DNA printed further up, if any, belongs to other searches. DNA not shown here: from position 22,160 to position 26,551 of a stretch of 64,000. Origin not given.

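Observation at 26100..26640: Paralog 3 ends inside a beta-helix head domain with a single in-frame stop, lacks stalk and anchor, and sits in the same reading frame as paralog 4, which starts 230 nt later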

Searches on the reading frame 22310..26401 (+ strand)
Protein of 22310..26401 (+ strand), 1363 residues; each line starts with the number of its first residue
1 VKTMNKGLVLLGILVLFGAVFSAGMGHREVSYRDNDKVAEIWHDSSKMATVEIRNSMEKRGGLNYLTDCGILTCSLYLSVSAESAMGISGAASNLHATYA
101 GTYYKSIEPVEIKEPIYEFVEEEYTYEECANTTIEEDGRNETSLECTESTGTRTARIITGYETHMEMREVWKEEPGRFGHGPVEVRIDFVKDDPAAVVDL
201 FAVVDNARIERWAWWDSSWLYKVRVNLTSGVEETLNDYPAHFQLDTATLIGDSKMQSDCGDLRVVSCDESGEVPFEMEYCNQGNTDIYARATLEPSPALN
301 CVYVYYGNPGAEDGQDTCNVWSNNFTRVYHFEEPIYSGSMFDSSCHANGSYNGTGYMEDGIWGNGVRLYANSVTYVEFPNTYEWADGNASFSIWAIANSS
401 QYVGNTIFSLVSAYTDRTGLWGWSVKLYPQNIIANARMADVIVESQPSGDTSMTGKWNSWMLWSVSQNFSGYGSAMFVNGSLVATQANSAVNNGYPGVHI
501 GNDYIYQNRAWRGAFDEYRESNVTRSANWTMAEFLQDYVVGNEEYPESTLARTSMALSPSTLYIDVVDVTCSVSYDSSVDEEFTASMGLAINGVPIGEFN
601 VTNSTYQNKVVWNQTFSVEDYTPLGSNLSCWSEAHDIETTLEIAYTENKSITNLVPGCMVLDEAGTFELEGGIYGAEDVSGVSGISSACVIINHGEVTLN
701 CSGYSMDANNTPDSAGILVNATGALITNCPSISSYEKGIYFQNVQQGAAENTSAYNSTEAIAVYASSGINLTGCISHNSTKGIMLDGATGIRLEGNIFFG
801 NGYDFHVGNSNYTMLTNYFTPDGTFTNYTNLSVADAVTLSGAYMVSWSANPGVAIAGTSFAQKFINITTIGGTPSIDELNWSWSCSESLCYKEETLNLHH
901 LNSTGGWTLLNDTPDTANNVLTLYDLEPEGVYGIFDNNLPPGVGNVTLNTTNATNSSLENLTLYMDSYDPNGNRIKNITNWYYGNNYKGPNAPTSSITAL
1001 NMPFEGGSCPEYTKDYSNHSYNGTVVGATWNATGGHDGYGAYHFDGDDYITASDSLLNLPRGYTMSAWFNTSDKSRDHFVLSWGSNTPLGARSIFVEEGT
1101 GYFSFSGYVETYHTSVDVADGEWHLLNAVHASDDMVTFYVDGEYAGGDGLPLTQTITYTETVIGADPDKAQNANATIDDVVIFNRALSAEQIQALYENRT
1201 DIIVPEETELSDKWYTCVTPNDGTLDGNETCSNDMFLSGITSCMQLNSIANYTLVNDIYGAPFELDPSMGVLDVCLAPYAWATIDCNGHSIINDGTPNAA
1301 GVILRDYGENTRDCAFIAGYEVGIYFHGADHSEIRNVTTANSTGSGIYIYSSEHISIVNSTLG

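Call 6: search_protein_families(library=pfam, proteins=[window:22310-26401:+], max_evalue=0.01)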
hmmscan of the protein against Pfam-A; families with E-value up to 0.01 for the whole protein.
window:22310-26401:+ (1363 aa): 5 families
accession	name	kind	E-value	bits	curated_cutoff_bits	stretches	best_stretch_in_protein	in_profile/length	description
PF13385.13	Laminin_G_3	-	1e-25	91.1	27.6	2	1045-1193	2-151/151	Concanavalin A-like lectin/glucanases superfamily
PF13229.12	Beta_helix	-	3.9e-10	40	25.9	2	715-820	1-111/158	Right handed beta helix region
PF05048.19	NosD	-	1.7e-08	34.6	23.6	1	695-820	39-170/212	Periplasmic copper-binding protein (NosD)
PF10102.14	DUF2341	-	0.00016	22.5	23.4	1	258-333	1-70/84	Domain of unknown function (DUF2341)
PF07953.20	Toxin_R_bind_N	-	0.0032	17.6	23.8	1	343-492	7-157/191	Clostridium neurotoxin, N-terminal receptor binding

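Call 9: find_homologous_proteins(query=window:22310-26398:+, max_evalue=0.00001)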
Query window:22310-26398:+ (1363 aa): 7 proteins with E <= 0.00001 among 6571 candidates.
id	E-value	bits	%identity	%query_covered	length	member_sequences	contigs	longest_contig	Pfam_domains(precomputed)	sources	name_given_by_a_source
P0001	0.0e+0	3158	100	100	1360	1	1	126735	PF13229.13,PF13385.14,PF05048.20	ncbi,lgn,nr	ncbi:right-handed parallel beta-helix repeat-containing protein [Candidatus Micrarchaeota archaeon]|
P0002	0.0e+0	2138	70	100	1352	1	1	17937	PF13229.13,PF13385.14,PF05048.20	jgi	jgi:parallel beta-helix repeat protein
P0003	9.2e-56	208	30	22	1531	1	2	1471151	PF13385.14,PF02973.23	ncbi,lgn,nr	ncbi:hypothetical protein HYV86_03760 [Candidatus Woesearchaeota archaeon]|nr:hypothetical protein [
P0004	1.8e-16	78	38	10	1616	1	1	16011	PF21722.5,PF25788.3,PF10102.15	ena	-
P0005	4.3e-14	70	34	7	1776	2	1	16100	PF07691.18,PF10102.15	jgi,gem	-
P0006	5.6e-13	66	30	13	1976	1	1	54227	PF07953.21,PF00354.25,PF13385.14,PF02973.23,PF10102.15,PF02210.32,PF00054.31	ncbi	-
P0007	5.4e-12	63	37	9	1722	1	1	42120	PF13385.14,PF02973.23,PF10102.15,PF02210.32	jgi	-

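Call 11: find_encoding_contigs(protein=P0002, flank=10000, max_places=6)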
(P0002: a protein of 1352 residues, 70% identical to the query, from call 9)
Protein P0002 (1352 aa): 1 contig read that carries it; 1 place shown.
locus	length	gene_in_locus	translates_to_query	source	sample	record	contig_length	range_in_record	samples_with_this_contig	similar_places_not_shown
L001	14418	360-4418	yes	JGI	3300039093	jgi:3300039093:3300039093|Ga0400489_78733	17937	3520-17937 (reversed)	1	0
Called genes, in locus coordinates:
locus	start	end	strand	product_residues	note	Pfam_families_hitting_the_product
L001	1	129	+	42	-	?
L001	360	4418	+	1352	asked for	PF05048:NosD, PF13229:Beta_helix, PF13385:Laminin_G_3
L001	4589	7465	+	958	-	-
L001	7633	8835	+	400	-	PF04055:Radical_SAM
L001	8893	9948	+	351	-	-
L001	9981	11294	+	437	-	-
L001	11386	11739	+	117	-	PF03551:PadR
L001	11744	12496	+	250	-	PF00005:ABC_tran, PF02463:SMC_N (faint), PF13304:AAA_21 (faint)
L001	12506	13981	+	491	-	PF07705:CARDB (faint)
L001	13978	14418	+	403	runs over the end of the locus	PF12704:MacB_PCD, PF02687:FtsX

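Call 16: find_related_loci(query=A1, collection=genome_contigs, flank=6000)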
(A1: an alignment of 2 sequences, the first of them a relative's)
Query A1 (1360 aa) in genome_contigs; peptide patterns used: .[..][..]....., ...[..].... (x = any residue, [..] = any of these).
83 stretches matched a pattern, but none encodes a relative of the query by tblastn (E <= 1e-3).

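Call 17: find_related_loci(query=A1, collection=metagenome_contigs, flank=6000)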
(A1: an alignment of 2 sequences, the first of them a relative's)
Query A1 (1360 aa) in metagenome_contigs; peptide patterns used: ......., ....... (x = any residue, [..] = any of these).
600 stretches matched a pattern, but none encodes a relative of the query by tblastn (E <= 1e-3).

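Call 28: find_encoding_contigs(protein=P0001, flank=1500, max_places=8)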
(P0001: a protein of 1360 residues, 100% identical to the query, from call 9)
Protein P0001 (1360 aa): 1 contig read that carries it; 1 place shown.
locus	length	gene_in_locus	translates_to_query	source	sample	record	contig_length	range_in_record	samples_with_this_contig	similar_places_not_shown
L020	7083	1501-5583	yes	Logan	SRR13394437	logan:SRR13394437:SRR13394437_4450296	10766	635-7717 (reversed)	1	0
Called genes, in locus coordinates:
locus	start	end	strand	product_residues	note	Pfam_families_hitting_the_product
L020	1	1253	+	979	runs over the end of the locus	PF05048:NosD, PF13229:Beta_helix, PF05048:NosD, PF13229:Beta_helix, PF05048:NosD, PF13229:Beta_helix, PF05048:NosD, PF13229:Beta_helix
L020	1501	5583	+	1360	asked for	PF05048:NosD, PF13229:Beta_helix, PF13385:Laminin_G_3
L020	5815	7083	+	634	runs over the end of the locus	?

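Call 66: search_solved_structures(query=window:22319-26398:+, max_evalue=0.01)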
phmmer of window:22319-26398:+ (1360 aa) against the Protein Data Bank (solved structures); distinct sequences matched with E-value up to 0.01: 0.
